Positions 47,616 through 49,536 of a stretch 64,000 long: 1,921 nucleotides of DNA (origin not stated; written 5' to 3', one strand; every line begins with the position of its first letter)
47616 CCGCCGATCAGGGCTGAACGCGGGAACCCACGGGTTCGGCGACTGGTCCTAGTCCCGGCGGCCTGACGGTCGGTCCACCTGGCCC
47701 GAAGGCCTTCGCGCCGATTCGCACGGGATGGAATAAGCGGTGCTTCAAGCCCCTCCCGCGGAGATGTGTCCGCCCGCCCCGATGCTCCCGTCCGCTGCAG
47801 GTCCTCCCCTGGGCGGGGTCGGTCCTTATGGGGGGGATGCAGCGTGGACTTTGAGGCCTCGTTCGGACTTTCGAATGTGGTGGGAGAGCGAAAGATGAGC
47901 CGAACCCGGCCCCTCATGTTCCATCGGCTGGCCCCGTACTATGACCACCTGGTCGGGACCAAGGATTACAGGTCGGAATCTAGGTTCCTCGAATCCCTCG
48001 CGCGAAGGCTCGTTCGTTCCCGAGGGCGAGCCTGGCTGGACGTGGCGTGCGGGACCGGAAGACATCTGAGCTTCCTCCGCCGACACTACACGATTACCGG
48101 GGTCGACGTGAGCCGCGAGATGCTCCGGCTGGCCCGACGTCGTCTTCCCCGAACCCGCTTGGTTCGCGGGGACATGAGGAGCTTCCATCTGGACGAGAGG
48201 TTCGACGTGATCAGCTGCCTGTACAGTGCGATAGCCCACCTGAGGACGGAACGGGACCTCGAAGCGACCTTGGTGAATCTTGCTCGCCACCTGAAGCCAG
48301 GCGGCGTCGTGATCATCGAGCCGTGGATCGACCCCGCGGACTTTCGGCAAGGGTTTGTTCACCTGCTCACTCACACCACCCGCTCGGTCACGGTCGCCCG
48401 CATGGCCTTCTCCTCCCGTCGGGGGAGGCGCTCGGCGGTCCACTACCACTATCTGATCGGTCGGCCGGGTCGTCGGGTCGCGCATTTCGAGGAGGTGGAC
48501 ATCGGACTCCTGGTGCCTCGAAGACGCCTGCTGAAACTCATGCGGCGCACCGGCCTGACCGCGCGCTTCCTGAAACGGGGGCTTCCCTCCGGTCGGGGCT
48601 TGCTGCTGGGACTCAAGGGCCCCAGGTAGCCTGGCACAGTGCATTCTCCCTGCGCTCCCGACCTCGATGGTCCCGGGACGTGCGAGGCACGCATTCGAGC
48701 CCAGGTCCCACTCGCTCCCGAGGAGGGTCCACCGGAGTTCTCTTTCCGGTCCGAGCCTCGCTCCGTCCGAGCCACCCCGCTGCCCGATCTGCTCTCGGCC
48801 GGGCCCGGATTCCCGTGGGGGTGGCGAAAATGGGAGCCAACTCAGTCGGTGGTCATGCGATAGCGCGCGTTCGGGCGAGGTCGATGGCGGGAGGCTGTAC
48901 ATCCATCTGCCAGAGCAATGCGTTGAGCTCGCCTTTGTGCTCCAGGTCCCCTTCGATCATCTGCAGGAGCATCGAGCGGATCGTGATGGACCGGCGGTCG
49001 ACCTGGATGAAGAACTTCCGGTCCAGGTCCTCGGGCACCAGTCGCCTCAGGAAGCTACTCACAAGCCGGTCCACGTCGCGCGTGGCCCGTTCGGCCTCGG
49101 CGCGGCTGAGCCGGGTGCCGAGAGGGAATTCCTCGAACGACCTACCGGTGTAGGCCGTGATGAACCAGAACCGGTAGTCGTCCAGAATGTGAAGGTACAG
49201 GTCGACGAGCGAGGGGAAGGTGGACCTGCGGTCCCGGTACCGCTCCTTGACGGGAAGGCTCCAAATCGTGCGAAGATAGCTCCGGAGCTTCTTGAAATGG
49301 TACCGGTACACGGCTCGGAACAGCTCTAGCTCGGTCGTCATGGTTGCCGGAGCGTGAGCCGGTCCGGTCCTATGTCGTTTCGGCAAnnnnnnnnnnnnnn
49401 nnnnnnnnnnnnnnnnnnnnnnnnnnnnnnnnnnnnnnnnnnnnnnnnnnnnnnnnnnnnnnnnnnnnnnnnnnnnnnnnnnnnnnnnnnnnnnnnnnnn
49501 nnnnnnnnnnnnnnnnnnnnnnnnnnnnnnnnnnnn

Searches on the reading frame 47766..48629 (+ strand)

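Call 3: search_protein_families(library=pfam, proteins=[window:47766-48629:+], max_evalue=0.01)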
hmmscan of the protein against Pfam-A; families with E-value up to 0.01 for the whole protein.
window:47766-48629:+ (287 aa): 7 families
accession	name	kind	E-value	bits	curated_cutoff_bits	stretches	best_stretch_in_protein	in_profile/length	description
PF13649.12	Methyltransf_25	-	1.4e-20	74.2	27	1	91-180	2-97/97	Methyltransferase domain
PF08241.18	Methyltransf_11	-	1e-16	61.7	21.2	1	91-184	1-95/95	Methyltransferase domain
PF08242.18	Methyltransf_12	-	3.2e-15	57.1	30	1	91-182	1-98/98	Methyltransferase domain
PF13489.12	Methyltransf_23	-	6.6e-13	49.1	27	1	74-264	8-159/164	Methyltransferase domain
PF13847.12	Methyltransf_31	-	1.5e-11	44.7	27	1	87-185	4-110/145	Methyltransferase domain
PF01209.24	Ubie_methyltran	-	3e-07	30.5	20.1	1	51-183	12-150/233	ubiE/COQ5 methyltransferase family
PF05401.17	NodS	-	0.0057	16.9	24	1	90-184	47-144/201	Nodulation protein S (NodS)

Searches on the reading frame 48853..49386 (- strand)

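Call 3: search_protein_families(library=pfam, proteins=[window:48853-49386:-], max_evalue=0.01)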
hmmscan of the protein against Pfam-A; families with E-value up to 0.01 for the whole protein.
window:48853-49386:- (177 aa): 3 families
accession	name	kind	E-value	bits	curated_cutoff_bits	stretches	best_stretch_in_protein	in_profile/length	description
PF05163.17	DinB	-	1.1e-05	25.9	23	1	25-173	7-157/165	DinB family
PF12867.12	DinB_2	-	0.00032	21.6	24.8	1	32-150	3-124/128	DinB superfamily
PF12780.13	AAA_8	-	0.0077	16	25.6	1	23-74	140-190/259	P-loop containing dynein motor region D4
